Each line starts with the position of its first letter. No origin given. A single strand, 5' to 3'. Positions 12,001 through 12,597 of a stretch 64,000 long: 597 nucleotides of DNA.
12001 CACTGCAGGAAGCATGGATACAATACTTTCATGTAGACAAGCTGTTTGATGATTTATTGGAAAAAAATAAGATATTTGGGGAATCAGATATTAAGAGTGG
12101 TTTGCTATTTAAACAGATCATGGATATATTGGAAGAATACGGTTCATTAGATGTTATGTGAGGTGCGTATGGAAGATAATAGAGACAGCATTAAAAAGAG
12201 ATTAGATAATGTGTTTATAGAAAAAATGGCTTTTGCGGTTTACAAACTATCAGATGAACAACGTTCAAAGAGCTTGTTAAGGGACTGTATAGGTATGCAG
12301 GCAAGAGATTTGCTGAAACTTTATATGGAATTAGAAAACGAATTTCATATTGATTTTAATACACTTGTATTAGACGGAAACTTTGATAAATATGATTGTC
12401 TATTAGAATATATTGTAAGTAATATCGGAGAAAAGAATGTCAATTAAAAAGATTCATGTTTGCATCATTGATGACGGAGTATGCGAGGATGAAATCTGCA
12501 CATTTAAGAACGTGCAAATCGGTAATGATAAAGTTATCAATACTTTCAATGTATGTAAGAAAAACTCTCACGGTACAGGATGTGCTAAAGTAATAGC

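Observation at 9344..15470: Compact radical SAM/SPASM RiPP cluster with a Cys-rich precursor and three poorly understood partner proteins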

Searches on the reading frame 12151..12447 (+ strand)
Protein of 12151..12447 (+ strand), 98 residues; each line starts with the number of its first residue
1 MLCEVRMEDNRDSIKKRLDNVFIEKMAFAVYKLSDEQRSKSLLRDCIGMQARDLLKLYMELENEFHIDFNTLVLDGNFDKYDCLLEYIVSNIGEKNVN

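Call 3: search_protein_families(library=ncbifam, proteins=[window:12151-12447:+], max_evalue=0.01)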
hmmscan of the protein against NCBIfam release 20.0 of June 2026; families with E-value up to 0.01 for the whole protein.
window:12151-12447:+ (98 aa): 1 family
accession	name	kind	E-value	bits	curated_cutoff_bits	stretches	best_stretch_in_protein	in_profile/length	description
TIGR04069.1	ocin_ACP_rel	hypoth_equivalog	1.6e-09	38.1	70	1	14-86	2-75/77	peptide maturation system acyl carrier-related protein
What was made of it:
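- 12151..12447 (+): ACP-related protein (98 aa; the true start may be 12169) with Ala at the phosphopantetheine Ser position. TIGR04069 at E 1.6e-9 but 38 bits, below the cut-off of 70 (call 3).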

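Call 4: search_protein_families(library=pfam, proteins=[window:12151-12447:+], max_evalue=0.01)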
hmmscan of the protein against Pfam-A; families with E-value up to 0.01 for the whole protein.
window:12151-12447:+ (98 aa): 0 families

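Call 34: search_protein_families(library=pfam, proteins=[window:12151-12447:+], max_evalue=10)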
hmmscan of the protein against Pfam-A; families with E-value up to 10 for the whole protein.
window:12151-12447:+ (98 aa): 0 families

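Call 59: search_solved_structures(query=window:12151-12447:+, max_evalue=10, show_alignments=2)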
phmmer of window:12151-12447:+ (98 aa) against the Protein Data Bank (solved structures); distinct sequences matched with E-value up to 10: 3.
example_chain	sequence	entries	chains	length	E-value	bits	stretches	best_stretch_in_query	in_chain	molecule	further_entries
8iuf_AB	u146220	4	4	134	0.18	15.6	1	24-71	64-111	NDUFAB1-alpha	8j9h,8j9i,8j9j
7e42_A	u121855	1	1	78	0.23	15.2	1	24-69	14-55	Acyl carrier protein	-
6lvt_A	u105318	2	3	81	0.25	15.1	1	11-75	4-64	Acyl carrier protein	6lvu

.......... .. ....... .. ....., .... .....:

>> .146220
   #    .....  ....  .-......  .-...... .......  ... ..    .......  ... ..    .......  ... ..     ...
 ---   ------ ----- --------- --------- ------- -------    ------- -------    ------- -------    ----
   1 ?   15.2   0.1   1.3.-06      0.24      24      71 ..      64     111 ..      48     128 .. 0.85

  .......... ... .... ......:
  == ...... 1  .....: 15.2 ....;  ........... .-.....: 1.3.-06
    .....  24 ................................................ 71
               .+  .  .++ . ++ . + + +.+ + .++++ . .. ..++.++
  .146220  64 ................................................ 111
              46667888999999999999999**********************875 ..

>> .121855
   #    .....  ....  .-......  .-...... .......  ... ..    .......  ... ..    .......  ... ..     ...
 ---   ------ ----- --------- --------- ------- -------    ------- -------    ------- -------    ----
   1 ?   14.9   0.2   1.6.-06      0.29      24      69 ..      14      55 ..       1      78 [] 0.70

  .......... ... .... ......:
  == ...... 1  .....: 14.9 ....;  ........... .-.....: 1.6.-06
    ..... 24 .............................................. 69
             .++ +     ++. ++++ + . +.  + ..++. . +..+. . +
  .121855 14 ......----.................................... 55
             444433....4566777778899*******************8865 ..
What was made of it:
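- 12151..12447 (+): Aligned to ACPs, GMQARD matches GLDSLD (call 59).
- Checked: Ala (in GMQARD) aligns with the carrier Ser of the DSL motif (call 59).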
